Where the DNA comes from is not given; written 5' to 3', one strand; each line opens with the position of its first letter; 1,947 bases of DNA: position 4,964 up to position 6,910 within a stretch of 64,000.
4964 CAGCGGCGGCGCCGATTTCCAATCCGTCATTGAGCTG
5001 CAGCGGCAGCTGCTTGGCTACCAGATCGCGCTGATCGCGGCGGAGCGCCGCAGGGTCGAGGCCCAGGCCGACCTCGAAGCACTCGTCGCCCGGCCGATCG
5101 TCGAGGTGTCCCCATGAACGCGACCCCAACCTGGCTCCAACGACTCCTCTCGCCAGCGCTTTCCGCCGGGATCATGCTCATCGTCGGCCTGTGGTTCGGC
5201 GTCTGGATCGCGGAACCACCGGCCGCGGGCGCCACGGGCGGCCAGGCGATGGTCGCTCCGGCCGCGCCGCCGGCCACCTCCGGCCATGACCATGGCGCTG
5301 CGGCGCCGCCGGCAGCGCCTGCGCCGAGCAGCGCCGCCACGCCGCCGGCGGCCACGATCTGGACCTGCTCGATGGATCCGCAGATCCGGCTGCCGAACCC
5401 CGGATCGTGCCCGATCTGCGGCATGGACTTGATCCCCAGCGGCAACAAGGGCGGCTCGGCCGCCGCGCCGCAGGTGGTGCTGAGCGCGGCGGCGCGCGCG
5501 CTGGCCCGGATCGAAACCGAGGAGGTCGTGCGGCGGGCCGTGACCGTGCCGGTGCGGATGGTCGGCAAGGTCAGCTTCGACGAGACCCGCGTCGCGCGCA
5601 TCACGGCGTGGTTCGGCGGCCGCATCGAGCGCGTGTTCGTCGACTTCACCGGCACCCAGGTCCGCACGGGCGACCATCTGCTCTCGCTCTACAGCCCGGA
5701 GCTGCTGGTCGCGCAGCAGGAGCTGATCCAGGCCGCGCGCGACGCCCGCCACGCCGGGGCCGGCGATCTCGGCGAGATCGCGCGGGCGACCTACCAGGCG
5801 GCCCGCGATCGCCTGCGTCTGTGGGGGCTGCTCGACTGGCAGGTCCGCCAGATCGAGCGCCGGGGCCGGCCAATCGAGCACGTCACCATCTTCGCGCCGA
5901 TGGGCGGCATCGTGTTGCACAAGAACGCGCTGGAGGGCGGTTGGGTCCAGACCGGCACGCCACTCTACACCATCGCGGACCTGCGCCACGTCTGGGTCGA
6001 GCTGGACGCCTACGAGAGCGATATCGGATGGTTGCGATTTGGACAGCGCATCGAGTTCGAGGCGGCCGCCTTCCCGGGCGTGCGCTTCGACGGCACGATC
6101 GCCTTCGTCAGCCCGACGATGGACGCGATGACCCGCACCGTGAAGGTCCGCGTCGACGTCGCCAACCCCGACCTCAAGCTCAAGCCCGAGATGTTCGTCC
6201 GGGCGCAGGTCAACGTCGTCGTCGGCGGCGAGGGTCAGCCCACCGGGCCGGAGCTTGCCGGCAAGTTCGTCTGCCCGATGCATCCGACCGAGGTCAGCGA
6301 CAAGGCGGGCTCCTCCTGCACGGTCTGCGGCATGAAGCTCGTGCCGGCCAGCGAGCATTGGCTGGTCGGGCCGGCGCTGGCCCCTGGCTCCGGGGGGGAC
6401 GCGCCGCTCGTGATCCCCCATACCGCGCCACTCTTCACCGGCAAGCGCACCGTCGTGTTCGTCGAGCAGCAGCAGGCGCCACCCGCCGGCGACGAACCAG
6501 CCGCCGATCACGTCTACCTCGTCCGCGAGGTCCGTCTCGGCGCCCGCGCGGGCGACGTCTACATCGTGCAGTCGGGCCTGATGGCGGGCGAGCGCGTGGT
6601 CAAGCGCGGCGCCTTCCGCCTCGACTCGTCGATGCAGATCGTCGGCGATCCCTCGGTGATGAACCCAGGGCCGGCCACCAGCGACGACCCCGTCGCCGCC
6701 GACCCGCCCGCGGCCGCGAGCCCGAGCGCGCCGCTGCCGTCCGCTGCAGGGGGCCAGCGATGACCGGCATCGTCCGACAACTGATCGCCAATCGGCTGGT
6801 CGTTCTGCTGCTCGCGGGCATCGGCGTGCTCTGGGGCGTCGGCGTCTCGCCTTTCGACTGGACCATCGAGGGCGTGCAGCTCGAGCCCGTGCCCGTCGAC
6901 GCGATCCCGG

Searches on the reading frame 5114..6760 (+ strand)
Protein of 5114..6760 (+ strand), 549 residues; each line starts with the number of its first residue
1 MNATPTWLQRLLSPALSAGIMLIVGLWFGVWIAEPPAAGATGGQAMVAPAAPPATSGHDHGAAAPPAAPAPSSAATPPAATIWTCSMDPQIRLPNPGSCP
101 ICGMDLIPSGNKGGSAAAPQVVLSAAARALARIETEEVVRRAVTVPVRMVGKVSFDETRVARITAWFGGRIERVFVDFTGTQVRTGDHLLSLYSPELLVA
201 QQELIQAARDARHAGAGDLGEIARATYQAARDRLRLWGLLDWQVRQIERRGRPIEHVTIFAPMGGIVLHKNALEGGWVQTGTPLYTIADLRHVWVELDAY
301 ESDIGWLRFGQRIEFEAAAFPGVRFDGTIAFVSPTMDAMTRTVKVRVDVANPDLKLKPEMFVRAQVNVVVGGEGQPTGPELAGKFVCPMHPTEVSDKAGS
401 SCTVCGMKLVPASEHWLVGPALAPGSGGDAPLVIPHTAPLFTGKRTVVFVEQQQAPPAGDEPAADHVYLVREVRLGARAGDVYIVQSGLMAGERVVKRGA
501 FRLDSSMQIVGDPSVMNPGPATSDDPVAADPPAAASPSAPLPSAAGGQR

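Call 81: search_protein_families(library=pfam, proteins=[window:5114-6760:+], max_evalue=0.00001)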
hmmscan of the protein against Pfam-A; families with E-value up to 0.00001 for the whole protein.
window:5114-6760:+ (549 aa): 3 families
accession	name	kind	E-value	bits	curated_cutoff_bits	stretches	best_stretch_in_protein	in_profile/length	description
PF16576.10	HlyD_D23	-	5.6e-72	241.9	30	1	146-362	5-214/214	Barrel-sandwich domain of CusB or HlyD membrane-fusion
PF19335.5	HMBD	-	3.4e-23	81.7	23.6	2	384-412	1-28/28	Heavy metal binding domain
PF13437.12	HlyD_3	-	3e-21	76.6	22.2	1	258-358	1-105/106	HlyD family secretion protein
